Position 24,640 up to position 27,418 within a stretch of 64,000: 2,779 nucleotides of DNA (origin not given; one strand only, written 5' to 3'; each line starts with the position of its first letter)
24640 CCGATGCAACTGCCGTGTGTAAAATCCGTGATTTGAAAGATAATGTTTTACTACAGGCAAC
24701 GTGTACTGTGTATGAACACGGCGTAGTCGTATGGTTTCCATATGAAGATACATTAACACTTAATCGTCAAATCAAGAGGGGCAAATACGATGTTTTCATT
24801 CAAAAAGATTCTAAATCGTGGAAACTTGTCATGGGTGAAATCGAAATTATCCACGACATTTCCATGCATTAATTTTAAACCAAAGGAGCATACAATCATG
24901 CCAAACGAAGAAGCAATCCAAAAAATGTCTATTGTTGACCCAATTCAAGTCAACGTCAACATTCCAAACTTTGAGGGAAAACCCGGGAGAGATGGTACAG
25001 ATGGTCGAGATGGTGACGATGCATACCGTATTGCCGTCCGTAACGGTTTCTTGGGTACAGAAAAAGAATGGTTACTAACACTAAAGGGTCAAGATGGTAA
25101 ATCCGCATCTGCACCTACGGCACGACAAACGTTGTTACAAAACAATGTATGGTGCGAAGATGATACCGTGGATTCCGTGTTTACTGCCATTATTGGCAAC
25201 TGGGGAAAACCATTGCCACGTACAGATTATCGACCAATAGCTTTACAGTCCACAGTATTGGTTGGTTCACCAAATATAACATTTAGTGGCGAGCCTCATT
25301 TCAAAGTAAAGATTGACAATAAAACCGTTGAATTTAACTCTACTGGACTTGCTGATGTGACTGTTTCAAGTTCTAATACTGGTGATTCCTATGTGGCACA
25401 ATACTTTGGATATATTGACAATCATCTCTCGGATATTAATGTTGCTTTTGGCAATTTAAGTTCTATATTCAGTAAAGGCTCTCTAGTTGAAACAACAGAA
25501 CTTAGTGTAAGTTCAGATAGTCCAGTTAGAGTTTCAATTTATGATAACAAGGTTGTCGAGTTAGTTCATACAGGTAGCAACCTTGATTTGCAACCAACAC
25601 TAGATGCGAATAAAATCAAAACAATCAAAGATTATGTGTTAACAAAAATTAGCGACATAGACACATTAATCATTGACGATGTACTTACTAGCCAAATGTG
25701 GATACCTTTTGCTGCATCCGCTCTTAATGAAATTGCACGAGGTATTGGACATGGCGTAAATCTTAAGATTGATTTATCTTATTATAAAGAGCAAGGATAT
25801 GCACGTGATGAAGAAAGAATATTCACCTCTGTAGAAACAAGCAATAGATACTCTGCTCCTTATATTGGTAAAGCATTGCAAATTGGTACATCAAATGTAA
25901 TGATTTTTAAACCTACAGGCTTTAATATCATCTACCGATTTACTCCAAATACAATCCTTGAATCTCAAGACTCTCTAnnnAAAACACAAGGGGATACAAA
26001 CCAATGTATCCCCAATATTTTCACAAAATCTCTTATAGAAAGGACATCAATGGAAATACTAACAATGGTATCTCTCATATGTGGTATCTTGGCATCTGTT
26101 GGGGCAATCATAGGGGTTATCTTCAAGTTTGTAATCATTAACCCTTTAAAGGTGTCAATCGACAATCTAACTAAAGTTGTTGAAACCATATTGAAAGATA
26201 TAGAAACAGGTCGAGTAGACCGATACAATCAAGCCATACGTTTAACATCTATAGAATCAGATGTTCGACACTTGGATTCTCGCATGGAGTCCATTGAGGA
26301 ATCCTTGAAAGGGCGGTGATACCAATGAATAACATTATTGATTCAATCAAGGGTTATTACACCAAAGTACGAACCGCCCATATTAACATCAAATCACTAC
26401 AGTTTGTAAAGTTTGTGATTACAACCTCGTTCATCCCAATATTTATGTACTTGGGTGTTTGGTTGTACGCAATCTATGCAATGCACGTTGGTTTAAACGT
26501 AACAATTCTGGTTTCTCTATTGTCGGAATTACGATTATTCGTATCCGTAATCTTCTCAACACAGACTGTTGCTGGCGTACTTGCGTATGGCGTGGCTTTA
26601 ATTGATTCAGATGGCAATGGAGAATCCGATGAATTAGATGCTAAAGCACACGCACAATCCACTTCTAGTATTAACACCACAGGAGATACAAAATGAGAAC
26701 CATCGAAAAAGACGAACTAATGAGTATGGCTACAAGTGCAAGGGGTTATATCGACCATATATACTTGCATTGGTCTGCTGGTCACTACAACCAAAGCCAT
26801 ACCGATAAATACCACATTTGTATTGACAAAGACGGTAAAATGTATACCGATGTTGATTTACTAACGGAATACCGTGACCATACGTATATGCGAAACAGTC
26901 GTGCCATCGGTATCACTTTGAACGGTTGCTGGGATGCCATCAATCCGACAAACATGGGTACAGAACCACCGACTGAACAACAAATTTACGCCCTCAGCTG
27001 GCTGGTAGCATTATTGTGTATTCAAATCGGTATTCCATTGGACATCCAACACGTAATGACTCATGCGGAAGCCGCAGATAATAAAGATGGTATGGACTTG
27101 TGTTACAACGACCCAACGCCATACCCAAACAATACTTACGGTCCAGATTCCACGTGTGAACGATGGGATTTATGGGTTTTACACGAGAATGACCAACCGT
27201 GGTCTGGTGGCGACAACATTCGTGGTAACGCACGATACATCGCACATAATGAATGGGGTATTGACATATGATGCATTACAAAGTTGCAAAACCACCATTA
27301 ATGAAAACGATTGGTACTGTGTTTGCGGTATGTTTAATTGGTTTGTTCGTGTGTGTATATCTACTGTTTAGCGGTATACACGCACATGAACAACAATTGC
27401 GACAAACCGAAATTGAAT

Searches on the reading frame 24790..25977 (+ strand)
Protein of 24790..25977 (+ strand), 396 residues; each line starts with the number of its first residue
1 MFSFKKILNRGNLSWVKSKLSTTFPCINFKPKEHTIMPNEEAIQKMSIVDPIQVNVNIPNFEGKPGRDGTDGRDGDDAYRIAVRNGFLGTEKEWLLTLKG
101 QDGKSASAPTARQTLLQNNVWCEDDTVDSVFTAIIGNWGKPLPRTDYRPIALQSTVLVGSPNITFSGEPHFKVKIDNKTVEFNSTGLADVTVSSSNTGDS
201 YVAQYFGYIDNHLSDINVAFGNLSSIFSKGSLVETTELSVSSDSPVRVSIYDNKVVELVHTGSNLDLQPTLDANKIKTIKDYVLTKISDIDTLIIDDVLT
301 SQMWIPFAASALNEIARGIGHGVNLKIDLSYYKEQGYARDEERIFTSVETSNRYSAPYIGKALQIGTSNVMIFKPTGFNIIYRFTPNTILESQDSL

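Call 21: search_protein_families(library=phrogs, proteins=[window:24790-25977:+], max_evalue=0.00001)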
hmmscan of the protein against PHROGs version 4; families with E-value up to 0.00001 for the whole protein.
window:24790-25977:+ (396 aa): 5 families
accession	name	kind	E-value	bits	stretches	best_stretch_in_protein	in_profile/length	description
phrog_22483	-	unknown function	1.4e-29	104.2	1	49-217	8-169/306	-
phrog_25979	-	unknown function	4.9e-12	46.3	1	58-106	163-211/521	-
phrog_19976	-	tail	1.5e-11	45.2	1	56-106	90-140/256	tail assembly protein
phrog_13286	-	tail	1.7e-07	31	1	44-105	39-100/662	tail protein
phrog_14029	-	unknown function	5.5e-07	28.7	1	62-106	124-168/1115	-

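Call 40: search_protein_families(library=pfam, proteins=[window:24790-25977:+], max_evalue=0.01)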
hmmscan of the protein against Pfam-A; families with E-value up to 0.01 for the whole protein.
window:24790-25977:+ (396 aa): 0 families

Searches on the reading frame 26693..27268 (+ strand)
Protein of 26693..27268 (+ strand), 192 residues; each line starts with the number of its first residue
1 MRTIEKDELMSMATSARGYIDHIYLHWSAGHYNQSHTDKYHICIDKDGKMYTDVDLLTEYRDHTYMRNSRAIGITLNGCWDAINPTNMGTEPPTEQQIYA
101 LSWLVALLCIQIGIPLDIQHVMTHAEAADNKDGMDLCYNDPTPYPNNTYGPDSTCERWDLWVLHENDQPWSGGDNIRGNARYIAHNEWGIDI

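Call 39: search_protein_families(library=phrogs, proteins=[window:26693-27268:+], max_evalue=0.001)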
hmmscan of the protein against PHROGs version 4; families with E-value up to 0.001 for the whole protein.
window:26693-27268:+ (192 aa): 5 families
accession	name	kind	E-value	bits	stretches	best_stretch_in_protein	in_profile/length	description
phrog_5867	-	lysis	2.6e-38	132.4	1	5-185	469-641/1029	endolysin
phrog_2588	-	unknown function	1.9e-24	87.2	1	21-180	399-549/915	-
phrog_822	-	lysis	1.8e-07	32.1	1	40-131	59-142/215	amidase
phrog_1493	-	lysis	4.2e-05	23.9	1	23-132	37-150/394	endolysin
phrog_19265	-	unknown function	0.00053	20.7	1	19-148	23-148/293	-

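Call 71: find_homologous_proteins(query=window:26693-27268:+, max_evalue=1e-10)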
Query window:26693-27268:+ (192 aa): 1043 proteins with E <= 1e-10 among 1060 candidates; the best 120 are listed.
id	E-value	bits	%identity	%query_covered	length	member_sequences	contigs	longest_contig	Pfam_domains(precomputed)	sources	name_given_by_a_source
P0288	9.4e-129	445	96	100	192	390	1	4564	PF01510.31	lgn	-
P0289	2.6e-128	444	95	100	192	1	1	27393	PF01510.31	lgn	-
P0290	2.9e-128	444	96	100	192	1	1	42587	PF01510.31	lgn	-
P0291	3.9e-128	443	95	100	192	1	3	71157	PF01510.31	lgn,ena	-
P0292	7.8e-128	442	95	100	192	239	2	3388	PF01510.31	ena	-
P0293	9.7e-128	442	95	100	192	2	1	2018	PF01510.31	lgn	-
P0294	4.1e-127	440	95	100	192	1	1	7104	PF01510.31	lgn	-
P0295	4.7e-127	440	95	100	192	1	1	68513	PF01510.31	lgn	-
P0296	1.0e-126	439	94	100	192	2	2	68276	PF01510.31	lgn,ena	-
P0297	1.3e-126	438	93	100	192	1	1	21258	PF01510.31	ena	-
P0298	2.2e-126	438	94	100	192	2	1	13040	PF01510.31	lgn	-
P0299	5.5e-126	436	94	100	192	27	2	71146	PF01510.31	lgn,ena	-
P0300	1.1e-125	435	94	100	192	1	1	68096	PF01510.31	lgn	-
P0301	1.9e-125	434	94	100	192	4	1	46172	PF01510.31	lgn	-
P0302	3.1e-125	434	93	100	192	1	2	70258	PF01510.31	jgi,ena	jgi:hypothetical protein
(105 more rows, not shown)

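Call 72: find_related_loci(query=window:26693-27268:+, collection=viral_contigs, flank=8500)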
Query window:26693-27268:+ (192 aa) in viral_contigs; peptide patterns used: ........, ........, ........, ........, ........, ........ (x = any residue, [..] = any of these).
51 stretches matched a pattern; 48 encode a relative of the query (tblastn E <= 1e-3); 48 distinct loci.
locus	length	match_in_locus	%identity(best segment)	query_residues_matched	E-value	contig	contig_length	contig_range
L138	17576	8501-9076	99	1-192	1e-129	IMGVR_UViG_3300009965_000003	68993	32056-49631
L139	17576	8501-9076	96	1-192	2e-127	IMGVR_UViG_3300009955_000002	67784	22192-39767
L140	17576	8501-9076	96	1-192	5e-127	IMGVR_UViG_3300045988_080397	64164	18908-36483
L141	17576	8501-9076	95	1-192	8e-127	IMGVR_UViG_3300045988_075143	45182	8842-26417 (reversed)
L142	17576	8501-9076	95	1-192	1e-126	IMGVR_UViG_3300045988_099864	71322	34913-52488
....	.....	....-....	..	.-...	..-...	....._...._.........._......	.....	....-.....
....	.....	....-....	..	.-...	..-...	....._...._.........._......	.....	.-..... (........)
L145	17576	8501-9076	95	1-192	6e-126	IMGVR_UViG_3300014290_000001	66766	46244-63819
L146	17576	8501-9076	94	1-192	1e-125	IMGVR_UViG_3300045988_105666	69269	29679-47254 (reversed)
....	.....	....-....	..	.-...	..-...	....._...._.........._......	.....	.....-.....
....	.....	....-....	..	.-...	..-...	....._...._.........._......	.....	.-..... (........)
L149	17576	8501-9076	94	1-192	4e-124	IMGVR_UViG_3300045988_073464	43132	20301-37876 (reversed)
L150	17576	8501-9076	93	1-192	2e-123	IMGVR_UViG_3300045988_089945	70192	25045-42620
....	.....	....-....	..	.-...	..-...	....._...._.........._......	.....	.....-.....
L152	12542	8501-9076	92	1-192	3e-122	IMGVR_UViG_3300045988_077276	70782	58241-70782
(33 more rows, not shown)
